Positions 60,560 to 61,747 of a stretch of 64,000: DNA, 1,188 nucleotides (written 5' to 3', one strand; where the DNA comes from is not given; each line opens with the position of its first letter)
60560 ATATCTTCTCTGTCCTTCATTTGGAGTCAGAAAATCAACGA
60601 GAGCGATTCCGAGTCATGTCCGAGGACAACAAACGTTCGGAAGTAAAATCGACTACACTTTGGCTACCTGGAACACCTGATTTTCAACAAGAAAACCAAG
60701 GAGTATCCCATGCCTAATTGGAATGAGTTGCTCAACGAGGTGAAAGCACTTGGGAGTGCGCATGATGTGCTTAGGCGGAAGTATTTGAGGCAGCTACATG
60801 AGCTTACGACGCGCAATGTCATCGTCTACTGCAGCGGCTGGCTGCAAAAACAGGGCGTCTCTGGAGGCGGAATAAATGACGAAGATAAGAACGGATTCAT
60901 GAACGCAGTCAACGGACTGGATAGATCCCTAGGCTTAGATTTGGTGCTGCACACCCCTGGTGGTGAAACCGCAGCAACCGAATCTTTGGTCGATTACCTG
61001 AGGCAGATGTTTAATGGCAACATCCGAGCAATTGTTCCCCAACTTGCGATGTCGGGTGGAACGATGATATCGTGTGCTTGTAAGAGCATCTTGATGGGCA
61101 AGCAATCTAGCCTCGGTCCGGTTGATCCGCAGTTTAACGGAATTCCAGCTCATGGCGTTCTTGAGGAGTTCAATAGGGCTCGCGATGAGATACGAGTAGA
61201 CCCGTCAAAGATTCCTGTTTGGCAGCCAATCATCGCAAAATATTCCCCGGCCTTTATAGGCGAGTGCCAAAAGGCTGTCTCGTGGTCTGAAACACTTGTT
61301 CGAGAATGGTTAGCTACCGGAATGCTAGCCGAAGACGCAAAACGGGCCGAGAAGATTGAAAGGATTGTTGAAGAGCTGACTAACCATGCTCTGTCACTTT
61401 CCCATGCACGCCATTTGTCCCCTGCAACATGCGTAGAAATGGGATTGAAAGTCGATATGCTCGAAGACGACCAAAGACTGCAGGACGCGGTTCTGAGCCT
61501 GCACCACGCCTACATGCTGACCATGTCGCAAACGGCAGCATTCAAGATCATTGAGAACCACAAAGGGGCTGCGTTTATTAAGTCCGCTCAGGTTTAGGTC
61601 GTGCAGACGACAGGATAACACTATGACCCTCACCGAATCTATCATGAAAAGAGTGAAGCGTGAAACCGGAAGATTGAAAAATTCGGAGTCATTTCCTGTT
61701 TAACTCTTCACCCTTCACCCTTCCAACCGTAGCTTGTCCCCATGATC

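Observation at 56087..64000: Type I R-M operon in which four of seven genes are non-R-M cargo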

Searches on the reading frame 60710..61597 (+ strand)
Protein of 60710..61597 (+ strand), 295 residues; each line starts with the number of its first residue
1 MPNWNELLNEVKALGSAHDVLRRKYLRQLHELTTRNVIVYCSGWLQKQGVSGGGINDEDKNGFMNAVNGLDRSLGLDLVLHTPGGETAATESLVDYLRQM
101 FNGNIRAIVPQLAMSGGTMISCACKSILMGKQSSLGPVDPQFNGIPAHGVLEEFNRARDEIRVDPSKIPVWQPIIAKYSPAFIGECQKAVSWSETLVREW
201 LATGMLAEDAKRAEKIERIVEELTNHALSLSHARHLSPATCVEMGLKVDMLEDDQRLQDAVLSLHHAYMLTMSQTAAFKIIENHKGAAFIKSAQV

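Call 8: search_protein_families(library=pfam, proteins=[window:60710-61597:+], max_evalue=0.01)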
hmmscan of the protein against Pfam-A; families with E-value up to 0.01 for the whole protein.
window:60710-61597:+ (295 aa): 2 families
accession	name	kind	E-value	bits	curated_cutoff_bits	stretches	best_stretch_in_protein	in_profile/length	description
PF01972.22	SDH_protease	-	1e-19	71.1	31.3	1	56-205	74-209/286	ClpP-like SDH-type serine proteinase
PF25145.1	NfeD1b_N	-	0.00027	21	40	1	79-137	37-94/189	NfeD1b, N-terminal domain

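Call 9: search_protein_families(library=ncbifam, proteins=[window:60710-61597:+], max_evalue=0.01)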
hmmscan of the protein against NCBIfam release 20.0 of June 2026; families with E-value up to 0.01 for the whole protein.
window:60710-61597:+ (295 aa): 3 families
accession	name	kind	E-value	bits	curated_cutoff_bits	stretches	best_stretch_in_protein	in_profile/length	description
NF047768.1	Clp_like_SDH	equivalog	5e-25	88.4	250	1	55-275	60-253/260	SDH family Clp fold serine proteinase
NF045542.1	Clp_rel_HeadMat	equivalog_domain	1.7e-05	24.8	120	1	59-134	19-94/165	head maturation protease, ClpP-related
TIGR00706.1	SppA_dom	equivalog_domain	6.8e-05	22.6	155.45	1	69-137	28-97/208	signal peptide peptidase SppA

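Call 10: search_protein_families(library=padloc, proteins=[window:60710-61597:+], max_evalue=0.01)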
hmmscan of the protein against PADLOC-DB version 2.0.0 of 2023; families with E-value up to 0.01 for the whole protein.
window:60710-61597:+ (295 aa): 0 families

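Call 26: find_homologous_proteins(query=window:60710-61597:+)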
Query window:60710-61597:+ (295 aa): 7669 proteins with E <= 0.001 among 8000 candidates; the best 120 are listed.
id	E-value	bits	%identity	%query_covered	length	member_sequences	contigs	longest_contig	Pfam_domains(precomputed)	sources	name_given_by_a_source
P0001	3.5e-195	665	100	100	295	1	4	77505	PF01972.22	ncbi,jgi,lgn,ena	-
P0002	6.2e-186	634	95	99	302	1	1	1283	PF01972.22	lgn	-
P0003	5.1e-182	621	93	100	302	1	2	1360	PF01972.22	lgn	-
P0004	1.3e-181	620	92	99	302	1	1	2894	PF01972.22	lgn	-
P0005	2.5e-181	619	92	100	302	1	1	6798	PF01972.22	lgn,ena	-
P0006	3.3e-180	615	92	100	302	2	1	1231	PF01972.22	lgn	-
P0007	2.9e-177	606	89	100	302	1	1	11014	PF01972.22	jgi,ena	jgi:hypothetical protein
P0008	8.1e-177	604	90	100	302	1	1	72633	PF01972.22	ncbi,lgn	-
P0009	3.8e-176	602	89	100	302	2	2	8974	PF01972.22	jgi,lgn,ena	jgi:hypothetical protein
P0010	6.9e-175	598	88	100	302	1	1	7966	PF01972.22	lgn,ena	-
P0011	1.9e-174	597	89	100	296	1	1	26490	PF01972.22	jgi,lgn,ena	-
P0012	2.0e-165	567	83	100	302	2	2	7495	PF01972.22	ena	-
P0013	1.9e-164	564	82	100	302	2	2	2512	PF01972.22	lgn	-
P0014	3.1e-160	550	80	99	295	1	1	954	PF01972.22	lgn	-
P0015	8.3e-160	549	81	100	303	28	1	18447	PF01972.22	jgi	-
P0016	2.7e-159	547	81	100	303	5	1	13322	PF01972.22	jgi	jgi:enoyl-CoA hydratase/carnithine racemase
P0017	7.9e-159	545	80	100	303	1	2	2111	PF01972.22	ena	-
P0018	8.7e-157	539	78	100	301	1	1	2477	PF25145.2,PF01972.22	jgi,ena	-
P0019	9.7e-157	538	80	100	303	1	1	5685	PF01972.22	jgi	jgi:hypothetical protein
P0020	4.6e-153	526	80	98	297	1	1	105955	PF01972.22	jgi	jgi:hypothetical protein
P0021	1.8e-151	521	76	100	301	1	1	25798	PF01972.22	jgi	jgi:hypothetical protein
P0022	3.7e-151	520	78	100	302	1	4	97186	PF01972.22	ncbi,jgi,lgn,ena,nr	ncbi:MAG TPA: S49 family peptidase [Candidatus Paceibacterota bacterium]|nr:S49 family peptidase [Ca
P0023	9.3e-150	516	78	100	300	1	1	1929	PF25145.2,PF01972.22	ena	-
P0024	3.2e-146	504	76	99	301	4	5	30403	PF25145.2,PF01972.22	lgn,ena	-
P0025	4.6e-144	497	74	99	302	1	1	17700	PF25145.2,PF01972.22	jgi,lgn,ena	-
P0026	7.6e-143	493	74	100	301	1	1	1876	PF25145.2,PF01972.22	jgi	jgi:ATP-dependent protease ClpP protease subunit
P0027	1.5e-142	492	74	99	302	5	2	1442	PF01972.22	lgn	-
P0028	8.3e-142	489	89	83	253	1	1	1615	PF01972.22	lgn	-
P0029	1.9e-141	488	72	100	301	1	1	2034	PF01972.22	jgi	-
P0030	1.5e-140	485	73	99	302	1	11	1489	PF01972.22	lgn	-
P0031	1.7e-140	485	74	98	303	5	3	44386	PF25145.2,PF01972.22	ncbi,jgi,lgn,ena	ncbi:MAG: S49 family peptidase [Candidatus Aminicenantales bacterium]|jgi:ATP-dependent protease Clp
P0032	2.6e-140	485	73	98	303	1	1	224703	PF25145.2,PF01972.22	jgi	-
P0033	4.9e-140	484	73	98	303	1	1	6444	PF01972.22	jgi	jgi:hypothetical protein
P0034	6.7e-140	483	72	99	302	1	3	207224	PF25145.2,PF01972.22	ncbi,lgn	-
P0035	1.3e-139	482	72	99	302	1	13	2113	PF25145.2,PF01972.22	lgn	-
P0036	1.7e-138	479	72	99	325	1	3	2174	PF01972.22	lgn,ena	-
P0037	8.3e-138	476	71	99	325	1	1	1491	PF01972.22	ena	-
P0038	2.1e-137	475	71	100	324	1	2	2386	PF01972.22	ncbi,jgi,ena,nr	ncbi:MAG TPA: S49 family peptidase [Planctomycetaceae bacterium]|nr:S49 family peptidase [Planctomyc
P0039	2.7e-137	475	69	100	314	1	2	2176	PF01972.22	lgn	-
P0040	5.6e-137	474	71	99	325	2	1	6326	PF01972.22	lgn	-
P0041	7.3e-137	473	70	100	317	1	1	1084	PF01972.22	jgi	jgi:ATP-dependent protease ClpP protease subunit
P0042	2.6e-136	471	70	100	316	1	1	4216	PF01972.22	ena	-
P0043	1.2e-135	469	71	100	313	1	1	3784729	PF25145.2,PF01972.22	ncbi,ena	-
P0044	1.6e-135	469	67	100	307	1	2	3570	PF25145.2,PF01972.22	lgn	-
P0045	1.6e-135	469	71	100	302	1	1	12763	PF25145.2,PF01972.22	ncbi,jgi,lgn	ncbi:MAG TPA: S49 family peptidase [Planctomycetota bacterium]|jgi:ATP-dependent protease ClpP prote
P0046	1.8e-135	469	67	100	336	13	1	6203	PF25145.2,PF01972.22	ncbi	-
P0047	2.0e-135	469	69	100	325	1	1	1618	PF25145.2,PF01972.22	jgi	jgi:ATP-dependent protease ClpP protease subunit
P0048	2.5e-135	468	70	99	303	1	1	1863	PF01972.22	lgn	-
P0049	2.5e-135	468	68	100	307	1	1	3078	PF25145.2,PF01972.22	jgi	-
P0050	2.5e-135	468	71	100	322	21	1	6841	PF01972.22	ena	-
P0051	3.7e-135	468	68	100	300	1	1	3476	PF25145.2,PF01972.22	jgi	-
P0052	4.1e-135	468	68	99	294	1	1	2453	PF01972.22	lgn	-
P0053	4.6e-135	467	70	100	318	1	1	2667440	PF01972.22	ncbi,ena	-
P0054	5.8e-135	467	69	99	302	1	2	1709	PF01972.22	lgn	-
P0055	7.3e-135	467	70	100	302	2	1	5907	PF25145.2,PF01972.22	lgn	-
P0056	7.5e-135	467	70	100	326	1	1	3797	PF01972.22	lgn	-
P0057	1.4e-134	466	69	100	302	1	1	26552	PF01972.22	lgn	-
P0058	1.5e-134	466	69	99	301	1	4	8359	PF01972.22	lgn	-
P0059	1.9e-134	465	67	100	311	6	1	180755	PF25145.2,PF01972.22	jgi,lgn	jgi:ClpP class serine protease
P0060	3.1e-134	465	70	100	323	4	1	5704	PF25145.2,PF01972.22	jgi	jgi:ATP-dependent protease ClpP protease subunit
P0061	3.6e-134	464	68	99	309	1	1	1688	PF25145.2,PF01972.22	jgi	-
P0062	3.7e-134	464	70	100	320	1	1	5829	PF01972.22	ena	-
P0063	4.8e-134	464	69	100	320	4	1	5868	PF25145.2,PF01972.22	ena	-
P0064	5.5e-134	464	69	99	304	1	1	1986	PF01972.22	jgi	jgi:ATP-dependent protease ClpP protease subunit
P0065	6.0e-134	464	69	100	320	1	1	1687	PF01972.22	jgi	jgi:hypothetical protein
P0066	6.1e-134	464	70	100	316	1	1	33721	PF01972.22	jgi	-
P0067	7.5e-134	463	67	100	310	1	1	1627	PF25145.2,PF01972.22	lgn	-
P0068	7.9e-134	463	69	100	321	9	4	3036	PF01972.22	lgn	-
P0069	9.1e-134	463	69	100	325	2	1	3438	PF01972.22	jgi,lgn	jgi:ATP-dependent protease ClpP protease subunit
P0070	1.2e-133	463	70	100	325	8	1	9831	PF01972.22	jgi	jgi:ATP-dependent protease ClpP protease subunit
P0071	1.3e-133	463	65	100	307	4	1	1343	PF25145.2,PF01972.22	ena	-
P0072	1.5e-133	462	69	100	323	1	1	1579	PF01972.22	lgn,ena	-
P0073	1.5e-133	462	67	100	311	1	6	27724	PF25145.2,PF01972.22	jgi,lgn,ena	jgi:ClpP class serine protease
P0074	1.8e-133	462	70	99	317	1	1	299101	PF01972.22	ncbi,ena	-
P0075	2.1e-133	462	67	100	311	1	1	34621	PF25145.2,PF01972.22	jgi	-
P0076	2.4e-133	462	69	99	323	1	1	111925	PF01972.22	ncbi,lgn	-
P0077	3.4e-133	461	67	100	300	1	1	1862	PF25145.2,PF01972.22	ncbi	-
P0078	3.6e-133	461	66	100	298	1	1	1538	PF01972.22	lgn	-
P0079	3.8e-133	461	70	100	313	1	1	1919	PF25145.2,PF01972.22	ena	-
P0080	4.5e-133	461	70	100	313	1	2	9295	PF25145.2,PF01972.22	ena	-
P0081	5.9e-133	460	69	100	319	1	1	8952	PF01972.22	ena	-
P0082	6.3e-133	460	70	99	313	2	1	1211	PF01972.22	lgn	-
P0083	1.0e-132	460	68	99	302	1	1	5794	PF01972.22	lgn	-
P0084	1.2e-132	459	67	100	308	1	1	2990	PF25145.2,PF01972.22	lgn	-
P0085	1.2e-132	459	70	100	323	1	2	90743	PF01972.22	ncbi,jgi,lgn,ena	-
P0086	1.2e-132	459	69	100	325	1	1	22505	PF01972.22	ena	-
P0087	1.3e-132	459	67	100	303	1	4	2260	PF25145.2,PF01972.22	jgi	jgi:ATP-dependent protease ClpP protease subunit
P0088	1.3e-132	459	67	100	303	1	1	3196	PF25145.2,PF01972.22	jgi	-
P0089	1.4e-132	459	69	100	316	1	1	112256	PF01972.22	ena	-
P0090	1.4e-132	459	67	100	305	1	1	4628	PF25145.2,PF01972.22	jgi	-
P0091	1.5e-132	459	68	100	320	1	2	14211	PF01972.22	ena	-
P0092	1.5e-132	459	69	100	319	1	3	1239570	PF01972.22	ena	-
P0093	1.6e-132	459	69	100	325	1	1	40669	PF01972.22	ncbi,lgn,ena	-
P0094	2.0e-132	459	69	100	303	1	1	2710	PF01972.22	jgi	jgi:hypothetical protein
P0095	2.3e-132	458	66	100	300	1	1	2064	PF25145.2,PF01972.22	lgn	-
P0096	2.7e-132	458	71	100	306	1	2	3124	PF25145.2,PF01972.22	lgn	-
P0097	2.8e-132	458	71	99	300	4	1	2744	PF25145.2,PF01972.22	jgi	jgi:ATP-dependent protease ClpP protease subunit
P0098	3.1e-132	458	67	100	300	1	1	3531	PF25145.2,PF01972.22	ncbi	-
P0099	3.2e-132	458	67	100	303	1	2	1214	PF25145.2,PF01972.22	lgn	-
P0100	4.8e-132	457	69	99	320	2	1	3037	PF25145.2,PF01972.22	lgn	-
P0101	5.1e-132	457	68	100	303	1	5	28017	PF25145.2,PF01972.22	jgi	jgi:membrane-bound ClpP family serine protease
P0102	5.6e-132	457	67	100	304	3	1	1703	PF25145.2,PF01972.22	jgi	-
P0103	5.7e-132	457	67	100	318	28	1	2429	PF25145.2,PF01972.22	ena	-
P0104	6.2e-132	457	68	100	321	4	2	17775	PF25145.2,PF01972.22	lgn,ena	-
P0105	7.9e-132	457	68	100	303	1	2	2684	PF25145.2,PF01972.22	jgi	-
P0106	8.0e-132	457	69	100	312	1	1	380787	PF25145.2,PF01972.22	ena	-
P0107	8.7e-132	457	69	100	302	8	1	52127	PF25145.2,PF01972.22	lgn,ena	-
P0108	8.9e-132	457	68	100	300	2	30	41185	PF25145.2,PF01972.22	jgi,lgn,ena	-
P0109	1.0e-131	456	65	100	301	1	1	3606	PF25145.2,PF01972.22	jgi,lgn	-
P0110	1.1e-131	456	66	99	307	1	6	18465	PF25145.2,PF01972.22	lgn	-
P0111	1.3e-131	456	69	100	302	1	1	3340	PF25145.2,PF01972.22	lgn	-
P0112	1.5e-131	456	67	100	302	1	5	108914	PF25145.2,PF01972.22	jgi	jgi:membrane-bound ClpP family serine protease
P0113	1.5e-131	456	66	100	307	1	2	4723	PF25145.2,PF01972.22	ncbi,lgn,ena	-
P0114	1.5e-131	456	68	100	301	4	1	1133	PF25145.2,PF01972.22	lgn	-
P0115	1.6e-131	456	67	100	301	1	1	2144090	PF01972.22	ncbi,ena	-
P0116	1.8e-131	456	66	100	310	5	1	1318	PF25145.2,PF01972.22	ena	-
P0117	1.9e-131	456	69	99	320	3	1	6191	PF01972.22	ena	-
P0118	2.1e-131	455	67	100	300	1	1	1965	PF25145.2,PF01972.22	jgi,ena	-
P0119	2.1e-131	455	66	100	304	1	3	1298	PF25145.2,PF01972.22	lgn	-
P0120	2.7e-131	455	69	100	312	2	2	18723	PF01972.22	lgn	-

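Call 27: find_encoding_contigs(protein=P0001, flank=10000, max_places=4)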
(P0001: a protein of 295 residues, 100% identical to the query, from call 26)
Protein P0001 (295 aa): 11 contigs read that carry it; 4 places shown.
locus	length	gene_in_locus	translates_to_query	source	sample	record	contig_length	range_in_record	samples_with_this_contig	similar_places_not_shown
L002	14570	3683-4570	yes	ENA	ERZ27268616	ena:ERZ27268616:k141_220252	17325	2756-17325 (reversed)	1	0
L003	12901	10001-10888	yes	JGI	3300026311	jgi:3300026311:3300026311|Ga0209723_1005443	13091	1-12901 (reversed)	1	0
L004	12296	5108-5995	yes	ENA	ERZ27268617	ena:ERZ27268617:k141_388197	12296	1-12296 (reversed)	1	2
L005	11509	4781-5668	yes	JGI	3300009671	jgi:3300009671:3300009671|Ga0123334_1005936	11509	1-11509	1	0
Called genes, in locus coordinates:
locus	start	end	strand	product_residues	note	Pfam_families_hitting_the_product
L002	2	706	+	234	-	?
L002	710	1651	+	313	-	PF10543:ORF6N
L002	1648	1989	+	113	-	-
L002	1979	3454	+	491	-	PF01420:Methylase_S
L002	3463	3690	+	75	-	-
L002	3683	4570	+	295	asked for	PF01972:SDH_protease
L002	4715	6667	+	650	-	PF04326:SLFN_AlbA_2, PF13749:HATPase_c_4 (weak)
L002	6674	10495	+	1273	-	PF04313:HSDR_N, PF04851:ResIII (weak), PF18766:SWI2_SNF2, PF04480:DUF559, PF18741:MTES_1575, PF18766:SWI2_SNF2, PF22679:T1R_D3-like, PF11867:T1RH-like_C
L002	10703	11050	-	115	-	PF01541:GIY-YIG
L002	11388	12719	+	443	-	-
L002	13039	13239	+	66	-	PF12728:HTH_17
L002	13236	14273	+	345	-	-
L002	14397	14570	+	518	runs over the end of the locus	PF13148:DUF3987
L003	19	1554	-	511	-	PF18885:DUF5648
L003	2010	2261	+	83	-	-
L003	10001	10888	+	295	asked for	PF01972:SDH_protease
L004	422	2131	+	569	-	PF12161:HsdM_N, PF02384:N6_Mtase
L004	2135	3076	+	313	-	PF10543:ORF6N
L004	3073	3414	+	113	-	-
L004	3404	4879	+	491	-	PF01420:Methylase_S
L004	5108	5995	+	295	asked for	PF01972:SDH_protease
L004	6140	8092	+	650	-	PF04326:SLFN_AlbA_2, PF13749:HATPase_c_4 (weak)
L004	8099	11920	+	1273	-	PF04313:HSDR_N, PF04851:ResIII (weak), PF18766:SWI2_SNF2, PF04480:DUF559, PF18741:MTES_1575, PF18766:SWI2_SNF2, PF22679:T1R_D3-like, PF11867:T1RH-like_C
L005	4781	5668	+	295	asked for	PF01972:SDH_protease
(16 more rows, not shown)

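Call 28: find_related_loci(query=window:60710-61597:+, collection=genome_contigs, flank=10000)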
Query window:60710-61597:+ (295 aa) in genome_contigs; peptide patterns used: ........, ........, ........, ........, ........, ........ (x = any residue, [..] = any of these).
396 stretches matched a pattern; 318 encode a relative of the query (tblastn E <= 1e-3); the best 80 are kept; 80 distinct loci.
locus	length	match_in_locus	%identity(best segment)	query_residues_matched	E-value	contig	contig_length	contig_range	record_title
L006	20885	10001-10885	92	1-295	0e+0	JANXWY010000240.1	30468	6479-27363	MAG: Verrucomicrobia bacterium isolate GL140_2_metabat_307_sub GL140_2_k141_3256000, whole genome shotgun sequence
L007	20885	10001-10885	90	1-295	0e+0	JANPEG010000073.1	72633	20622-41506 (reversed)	MAG: Akkermansiaceae bacterium isolate VAR_78_metabat_28 VAR_78_k141_2089378, whole genome shotgun sequence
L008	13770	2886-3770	82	1-295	7e-171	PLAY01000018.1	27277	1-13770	MAG: Limisphaerales bacterium isolate bog_1418 73.20111000_S2D.10_contig_5113, whole genome shotgun sequence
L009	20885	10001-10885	81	1-295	6e-169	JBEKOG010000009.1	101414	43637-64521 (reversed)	MAG: Verrucomicrobiota bacterium isolate SPRUCE 435 SPRUCE_435_9, whole genome shotgun sequence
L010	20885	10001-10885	78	1-295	3e-160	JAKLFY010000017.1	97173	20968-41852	MAG: Verrucomicrobia bacterium isolate RA.bin27 RA.bin27_17, whole genome shotgun sequence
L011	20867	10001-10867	74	1-289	2e-147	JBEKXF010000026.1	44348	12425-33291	MAG: Candidatus Aminicenantales bacterium isolate SPRUCE 645 SPRUCE_645_26, whole genome shotgun sequence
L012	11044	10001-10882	68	1-294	3e-146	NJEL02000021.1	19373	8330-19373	MAG: Methanosarcinales archaeon ex4572_44 ex4572_44_scaffold_5184, whole genome shotgun sequence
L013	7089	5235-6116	68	1-294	6e-146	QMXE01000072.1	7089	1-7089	MAG: Candidatus Bathyarchaeota archaeon isolate B71_G16 B71_Guay16_scaffold_09994, whole genome shotgun sequence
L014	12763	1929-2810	71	1-294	3e-144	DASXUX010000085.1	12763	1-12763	MAG TPA_asm: Planctomycetota bacterium isolate SMAG_U4729 k141_380399, whole genome shotgun sequence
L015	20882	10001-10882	71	1-294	1e-143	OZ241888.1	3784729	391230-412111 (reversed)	MAG: Dehalococcoidia bacterium isolate 46affbec-5afd-4908-a2aa-6a71a6f589da genome assembly, chromosome: 1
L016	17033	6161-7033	69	1-291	1e-141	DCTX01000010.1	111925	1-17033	MAG TPA_asm: Anaerolineales bacterium UBA1429 UBA1429_contig_7964, whole genome shotgun sequence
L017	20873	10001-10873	70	1-291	2e-141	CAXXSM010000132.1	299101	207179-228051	MAG: bacterium isolate 04c6e7c0-51ca-4241-8bf9-7f12ca1f9b1d genome assembly, contig: contig_132, whole genome shotgun se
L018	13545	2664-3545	69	1-294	4e-141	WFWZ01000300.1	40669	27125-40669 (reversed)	MAG: Planctomycetaceae bacterium isolate S141_3 k151_321235, whole genome shotgun sequence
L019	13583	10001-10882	70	1-294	1e-140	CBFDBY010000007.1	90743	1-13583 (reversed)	MAG TPA_asm: uncultured Phycisphaerae bacterium isolate SRR6194934_binner12_Refined_67 genome assembly, contig: ERZ78139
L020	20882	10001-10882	67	1-294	5e-139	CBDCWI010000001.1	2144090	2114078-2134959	MAG: Candidatus Multivoradales bacterium isolate 1f28cde2-ba50-4c22-9f4e-741ccd2d9d18 genome assembly, contig: contig_1,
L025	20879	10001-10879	67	1-294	4e-136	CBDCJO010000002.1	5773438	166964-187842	MAG: Candidatus Latescibacterota bacterium isolate e8a457ff-d6c0-45dd-8553-2519624e1a5f genome assembly, contig: contig_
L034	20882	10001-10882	65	1-294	1e-134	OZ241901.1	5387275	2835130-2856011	MAG: Gammaproteobacteria bacterium isolate 65898e9d-28f9-48af-9959-824c109e8cbf genome assembly, chromosome: 1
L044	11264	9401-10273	65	1-291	1e-132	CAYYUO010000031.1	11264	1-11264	MAG TPA_asm: uncultured Dehalococcoidales bacterium isolate binchicken_co34_425 genome assembly, contig: NODE_10037_leng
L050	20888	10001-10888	64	1-294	2e-131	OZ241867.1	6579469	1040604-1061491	MAG: Candidatus Latescibacterota bacterium isolate 402c3f40-99c9-4ff8-b352-fabea084b2f7 genome assembly, chromosome: 1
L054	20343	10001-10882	65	1-294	1e-130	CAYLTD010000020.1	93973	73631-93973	MAG TPA_asm: uncultured Bifidobacterium sp. isolate binchicken_co276_76 genome assembly, contig: NODE_267_length_93973_c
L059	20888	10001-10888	64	1-294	1e-128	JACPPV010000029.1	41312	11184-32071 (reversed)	MAG: Chloroflexi bacterium isolate NC_groundwater_636_Ag_B-0.1um_54_266 B_1_S1_Biohub_coassembly_k141_4353510, whole gen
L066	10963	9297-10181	62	1-294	4e-126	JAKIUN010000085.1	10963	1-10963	MAG: Gammaproteobacteria bacterium isolate D100SM.bin.19 NODE_2200_length_10963_cov_41.473699, whole genome shotgun sequ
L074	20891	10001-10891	62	1-294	6e-125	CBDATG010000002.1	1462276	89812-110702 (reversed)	MAG: Dehalococcoidia bacterium isolate 80e6128f-517f-43e6-b03b-0ad7e0561b48 genome assembly, contig: contig_2, whole gen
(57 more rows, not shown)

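Call 33: search_protein_families(library=pfam, proteins=[L006:9176-9595:+, L006:11235-12302:+, L008:2138-2599:+, L008:3804-6425:+, L008:6615-8108:+, L009:6467-6949:+, L009:6963-7934:+, L009:8712-9683:+, L009:10926-11642:+, L009:11639-12133:+], max_evalue=0.001)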
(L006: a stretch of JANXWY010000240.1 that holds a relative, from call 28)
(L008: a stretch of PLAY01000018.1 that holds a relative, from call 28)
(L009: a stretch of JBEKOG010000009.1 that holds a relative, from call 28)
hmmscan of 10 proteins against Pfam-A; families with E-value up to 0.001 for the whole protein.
L006:9176-9595:+ (139 aa): 1 family
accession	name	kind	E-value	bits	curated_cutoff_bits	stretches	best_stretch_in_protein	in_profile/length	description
PF14015.11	DUF4231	-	0.00067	20.5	24.7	1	20-107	4-89/103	Protein of unknown function (DUF4231)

L006:11235-12302:+ (355 aa): 1 family
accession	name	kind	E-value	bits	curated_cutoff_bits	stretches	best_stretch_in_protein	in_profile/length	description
PF13310.11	Virulence_RhuM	-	8.9e-109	363.1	33.7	1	84-335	1-249/252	Virulence protein RhuM family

L008:2138-2599:+ (153 aa): 0 families

L008:3804-6425:+ (873 aa): 3 families
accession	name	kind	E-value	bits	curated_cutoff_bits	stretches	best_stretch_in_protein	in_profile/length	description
PF03235.19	GmrSD_N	-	6.3e-32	111.7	33.2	1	12-224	5-199/199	GmrSD restriction endonuclease, N-terminal domain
PF07510.16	GmrSD_C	-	8.7e-24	84.4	23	1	409-547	1-137/138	GmrSD restriction endonucleases, C-terminal domain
PF14088.11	DUF4268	-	1.7e-20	73.9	27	1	582-714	2-139/140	Domain of unknown function (DUF4268)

L008:6615-8108:+ (497 aa): 3 families
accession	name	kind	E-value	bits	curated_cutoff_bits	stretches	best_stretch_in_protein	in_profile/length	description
PF13749.12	HATPase_c_4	-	3.3e-11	43.5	26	1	330-418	1-89/89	Putative ATP-dependent DNA helicase recG C-terminal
PF00383.29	dCMP_cyt_deam_1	-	3.1e-09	37.1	25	1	12-115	7-101/102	Cytidine and deoxycytidylate deaminase zinc-binding region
PF18785.7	Inv-AAD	-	6.1e-09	36.3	26.5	1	79-152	54-127/129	Invertebrate-AID/APOBEC-deaminase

L009:6467-6949:+ (160 aa): 0 families

L009:6963-7934:+ (323 aa): 2 families
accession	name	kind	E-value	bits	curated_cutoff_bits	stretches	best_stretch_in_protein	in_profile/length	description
PF04471.18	Mrr_cat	-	4.6e-20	72.3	21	1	183-299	3-115/115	Restriction endonuclease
PF22722.2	NA-iREase1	-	7e-08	32.9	27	1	190-297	2-106/106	NACHT-associated inactive Restriction Endonuclease 1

L009:8712-9683:+ (323 aa): 1 family
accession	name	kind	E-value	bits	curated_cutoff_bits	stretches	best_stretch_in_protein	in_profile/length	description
PF11236.13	DUF3037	-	6.1e-21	75.3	22.6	1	43-163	3-118/118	Protein of unknown function (DUF3037)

L009:10926-11642:+ (238 aa): 1 family
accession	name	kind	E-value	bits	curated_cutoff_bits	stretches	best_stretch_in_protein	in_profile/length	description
PF12686.12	DUF3800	-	1.6e-14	55.3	21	1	6-187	1-148/149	Protein of unknown function (DUF3800)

L009:11639-12133:+ (164 aa): 0 families
